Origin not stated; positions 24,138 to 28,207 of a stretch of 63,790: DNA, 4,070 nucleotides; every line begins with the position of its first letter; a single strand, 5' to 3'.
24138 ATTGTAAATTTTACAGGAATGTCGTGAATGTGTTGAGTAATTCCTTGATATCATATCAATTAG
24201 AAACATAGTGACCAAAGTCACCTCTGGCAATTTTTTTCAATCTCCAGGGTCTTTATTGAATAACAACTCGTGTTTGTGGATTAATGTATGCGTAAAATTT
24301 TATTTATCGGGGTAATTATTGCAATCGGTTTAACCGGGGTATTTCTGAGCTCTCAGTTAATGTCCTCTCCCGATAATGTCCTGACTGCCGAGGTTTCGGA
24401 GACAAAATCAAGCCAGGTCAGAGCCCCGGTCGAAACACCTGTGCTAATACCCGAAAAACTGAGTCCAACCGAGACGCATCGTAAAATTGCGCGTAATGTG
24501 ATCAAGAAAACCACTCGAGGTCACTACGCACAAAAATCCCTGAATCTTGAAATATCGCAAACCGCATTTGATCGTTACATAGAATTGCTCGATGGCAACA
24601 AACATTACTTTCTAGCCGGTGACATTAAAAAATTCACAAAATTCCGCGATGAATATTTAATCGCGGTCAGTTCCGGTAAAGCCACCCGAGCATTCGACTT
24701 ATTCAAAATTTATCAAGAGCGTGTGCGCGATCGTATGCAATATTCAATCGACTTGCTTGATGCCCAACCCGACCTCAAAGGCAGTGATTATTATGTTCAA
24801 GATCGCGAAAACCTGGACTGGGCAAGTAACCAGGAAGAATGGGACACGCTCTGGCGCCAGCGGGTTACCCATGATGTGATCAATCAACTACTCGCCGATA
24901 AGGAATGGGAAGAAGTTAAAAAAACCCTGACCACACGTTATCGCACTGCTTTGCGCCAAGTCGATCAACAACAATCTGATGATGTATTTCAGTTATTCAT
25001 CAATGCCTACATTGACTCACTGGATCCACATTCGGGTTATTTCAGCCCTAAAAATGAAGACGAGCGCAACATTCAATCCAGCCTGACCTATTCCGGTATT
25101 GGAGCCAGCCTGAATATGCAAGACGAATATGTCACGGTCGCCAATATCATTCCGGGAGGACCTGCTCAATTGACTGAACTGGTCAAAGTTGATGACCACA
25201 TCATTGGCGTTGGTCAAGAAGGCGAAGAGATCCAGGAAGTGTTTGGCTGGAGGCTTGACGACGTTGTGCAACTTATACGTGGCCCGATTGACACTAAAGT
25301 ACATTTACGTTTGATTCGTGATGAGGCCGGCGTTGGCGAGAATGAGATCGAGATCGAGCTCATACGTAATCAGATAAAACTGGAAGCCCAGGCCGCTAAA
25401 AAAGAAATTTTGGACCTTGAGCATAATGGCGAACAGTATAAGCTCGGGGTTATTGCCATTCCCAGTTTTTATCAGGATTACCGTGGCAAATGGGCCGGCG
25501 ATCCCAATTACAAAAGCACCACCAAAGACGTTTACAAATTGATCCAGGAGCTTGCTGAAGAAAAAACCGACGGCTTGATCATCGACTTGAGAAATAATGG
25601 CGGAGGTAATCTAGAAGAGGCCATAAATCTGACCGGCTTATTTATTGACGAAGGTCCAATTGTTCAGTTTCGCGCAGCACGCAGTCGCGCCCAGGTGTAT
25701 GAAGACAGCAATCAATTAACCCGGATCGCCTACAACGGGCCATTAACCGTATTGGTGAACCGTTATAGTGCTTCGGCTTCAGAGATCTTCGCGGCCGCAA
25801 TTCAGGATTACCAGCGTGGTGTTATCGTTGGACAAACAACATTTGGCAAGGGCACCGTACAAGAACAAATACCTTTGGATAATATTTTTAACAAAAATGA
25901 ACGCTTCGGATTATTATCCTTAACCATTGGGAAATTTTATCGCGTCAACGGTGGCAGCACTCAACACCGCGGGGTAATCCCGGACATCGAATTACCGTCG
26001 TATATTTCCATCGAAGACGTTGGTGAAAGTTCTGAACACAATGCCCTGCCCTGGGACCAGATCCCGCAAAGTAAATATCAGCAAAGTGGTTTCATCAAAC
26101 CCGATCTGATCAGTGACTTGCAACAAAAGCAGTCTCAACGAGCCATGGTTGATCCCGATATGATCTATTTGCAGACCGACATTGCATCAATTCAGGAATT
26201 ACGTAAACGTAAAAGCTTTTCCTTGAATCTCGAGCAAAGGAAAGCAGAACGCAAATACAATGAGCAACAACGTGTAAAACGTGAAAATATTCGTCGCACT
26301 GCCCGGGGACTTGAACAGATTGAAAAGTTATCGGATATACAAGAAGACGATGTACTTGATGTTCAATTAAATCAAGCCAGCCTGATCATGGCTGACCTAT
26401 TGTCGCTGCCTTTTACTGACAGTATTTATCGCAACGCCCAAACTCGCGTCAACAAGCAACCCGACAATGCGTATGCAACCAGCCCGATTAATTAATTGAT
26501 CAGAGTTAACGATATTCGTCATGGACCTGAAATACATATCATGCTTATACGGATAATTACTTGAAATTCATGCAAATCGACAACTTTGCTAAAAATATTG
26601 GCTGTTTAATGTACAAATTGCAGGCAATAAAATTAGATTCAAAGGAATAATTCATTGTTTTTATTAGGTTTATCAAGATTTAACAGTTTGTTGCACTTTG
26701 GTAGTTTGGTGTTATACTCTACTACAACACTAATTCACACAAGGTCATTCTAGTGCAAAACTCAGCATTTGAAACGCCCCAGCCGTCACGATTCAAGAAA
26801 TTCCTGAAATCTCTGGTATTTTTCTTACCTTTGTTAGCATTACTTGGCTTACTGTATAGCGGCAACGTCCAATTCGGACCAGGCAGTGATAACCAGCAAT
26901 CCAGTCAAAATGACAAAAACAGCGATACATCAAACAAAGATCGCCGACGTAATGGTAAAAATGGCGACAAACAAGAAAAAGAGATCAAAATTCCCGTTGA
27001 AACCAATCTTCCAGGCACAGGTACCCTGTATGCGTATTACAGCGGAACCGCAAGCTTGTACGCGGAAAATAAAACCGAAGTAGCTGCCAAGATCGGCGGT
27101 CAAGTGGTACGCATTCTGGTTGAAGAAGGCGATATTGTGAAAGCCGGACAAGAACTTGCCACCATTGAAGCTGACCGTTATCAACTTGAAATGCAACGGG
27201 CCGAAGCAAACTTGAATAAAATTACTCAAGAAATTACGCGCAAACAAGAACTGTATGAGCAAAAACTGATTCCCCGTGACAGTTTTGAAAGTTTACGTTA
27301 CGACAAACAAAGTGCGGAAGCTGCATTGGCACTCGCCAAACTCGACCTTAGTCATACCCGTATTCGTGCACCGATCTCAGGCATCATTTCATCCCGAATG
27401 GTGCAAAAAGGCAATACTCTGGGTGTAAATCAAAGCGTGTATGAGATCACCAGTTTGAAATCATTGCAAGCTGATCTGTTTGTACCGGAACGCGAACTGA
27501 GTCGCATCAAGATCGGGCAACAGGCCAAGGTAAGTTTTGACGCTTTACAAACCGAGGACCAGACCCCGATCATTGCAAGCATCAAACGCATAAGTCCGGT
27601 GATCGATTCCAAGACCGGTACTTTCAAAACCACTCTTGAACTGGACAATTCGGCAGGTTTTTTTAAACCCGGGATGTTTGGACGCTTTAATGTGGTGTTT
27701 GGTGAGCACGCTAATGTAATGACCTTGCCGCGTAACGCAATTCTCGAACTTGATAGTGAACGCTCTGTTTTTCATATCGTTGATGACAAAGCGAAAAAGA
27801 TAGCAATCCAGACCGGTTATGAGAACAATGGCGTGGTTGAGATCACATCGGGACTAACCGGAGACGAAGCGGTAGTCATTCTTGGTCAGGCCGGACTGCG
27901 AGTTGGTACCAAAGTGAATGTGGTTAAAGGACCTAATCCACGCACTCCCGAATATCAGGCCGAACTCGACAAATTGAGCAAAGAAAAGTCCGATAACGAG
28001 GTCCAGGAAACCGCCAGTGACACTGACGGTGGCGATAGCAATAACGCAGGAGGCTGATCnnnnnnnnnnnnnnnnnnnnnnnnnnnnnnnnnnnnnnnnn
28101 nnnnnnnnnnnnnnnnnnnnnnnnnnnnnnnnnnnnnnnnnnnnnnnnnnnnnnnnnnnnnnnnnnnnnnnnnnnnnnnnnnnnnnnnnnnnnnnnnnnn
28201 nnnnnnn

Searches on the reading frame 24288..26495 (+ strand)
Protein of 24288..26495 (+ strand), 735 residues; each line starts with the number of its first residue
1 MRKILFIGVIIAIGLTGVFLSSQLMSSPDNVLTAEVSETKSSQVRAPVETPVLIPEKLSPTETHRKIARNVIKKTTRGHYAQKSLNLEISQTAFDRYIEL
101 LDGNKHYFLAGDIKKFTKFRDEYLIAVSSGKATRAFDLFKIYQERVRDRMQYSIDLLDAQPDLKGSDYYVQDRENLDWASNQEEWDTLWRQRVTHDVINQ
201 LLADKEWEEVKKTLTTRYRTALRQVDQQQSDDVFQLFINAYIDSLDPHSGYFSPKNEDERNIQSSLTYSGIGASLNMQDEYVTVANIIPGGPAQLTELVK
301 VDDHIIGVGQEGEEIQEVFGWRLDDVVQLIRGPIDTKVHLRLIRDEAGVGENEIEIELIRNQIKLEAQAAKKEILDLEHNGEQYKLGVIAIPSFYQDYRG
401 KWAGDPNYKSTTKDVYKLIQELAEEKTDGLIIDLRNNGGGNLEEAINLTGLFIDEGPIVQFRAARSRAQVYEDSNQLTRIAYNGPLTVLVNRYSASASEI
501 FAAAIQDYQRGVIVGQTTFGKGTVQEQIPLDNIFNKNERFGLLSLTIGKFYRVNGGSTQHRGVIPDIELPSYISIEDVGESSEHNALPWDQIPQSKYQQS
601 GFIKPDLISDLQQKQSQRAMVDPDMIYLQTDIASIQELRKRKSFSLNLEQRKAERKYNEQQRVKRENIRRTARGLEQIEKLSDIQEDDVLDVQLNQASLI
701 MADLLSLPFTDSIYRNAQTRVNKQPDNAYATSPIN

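Call 40: search_protein_families(library=pfam, max_evalue=1e-12, proteins=[window:24288-26495:+])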
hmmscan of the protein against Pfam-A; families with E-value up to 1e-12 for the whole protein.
window:24288-26495:+ (735 aa): 3 families
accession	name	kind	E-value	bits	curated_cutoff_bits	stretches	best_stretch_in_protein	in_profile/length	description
PF17804.6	TSP_NTD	-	1.4e-52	179.1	26.4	1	72-255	2-188/188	Tail specific protease N-terminal domain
PF03572.23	Peptidase_S41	-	9.9e-51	172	24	1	385-568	1-164/165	Peptidase family S41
PF11818.13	DUF3340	-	9.4e-31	107.5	28.6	1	574-705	2-154/155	C-terminal domain of tail specific protease (DUF3340)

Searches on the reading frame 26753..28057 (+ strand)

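Call 40: search_protein_families(library=pfam, max_evalue=1e-12, proteins=[window:26753-28057:+])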
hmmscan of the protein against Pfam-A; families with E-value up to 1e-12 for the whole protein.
window:26753-28057:+ (434 aa): 2 families
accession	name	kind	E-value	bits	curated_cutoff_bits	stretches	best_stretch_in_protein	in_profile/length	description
PF16576.10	HlyD_D23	-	1.2e-25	90.5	30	1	105-309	17-213/214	Barrel-sandwich domain of CusB or HlyD membrane-fusion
PF13437.12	HlyD_3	-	1.3e-24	87.4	22.2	1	204-307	2-106/106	HlyD family secretion protein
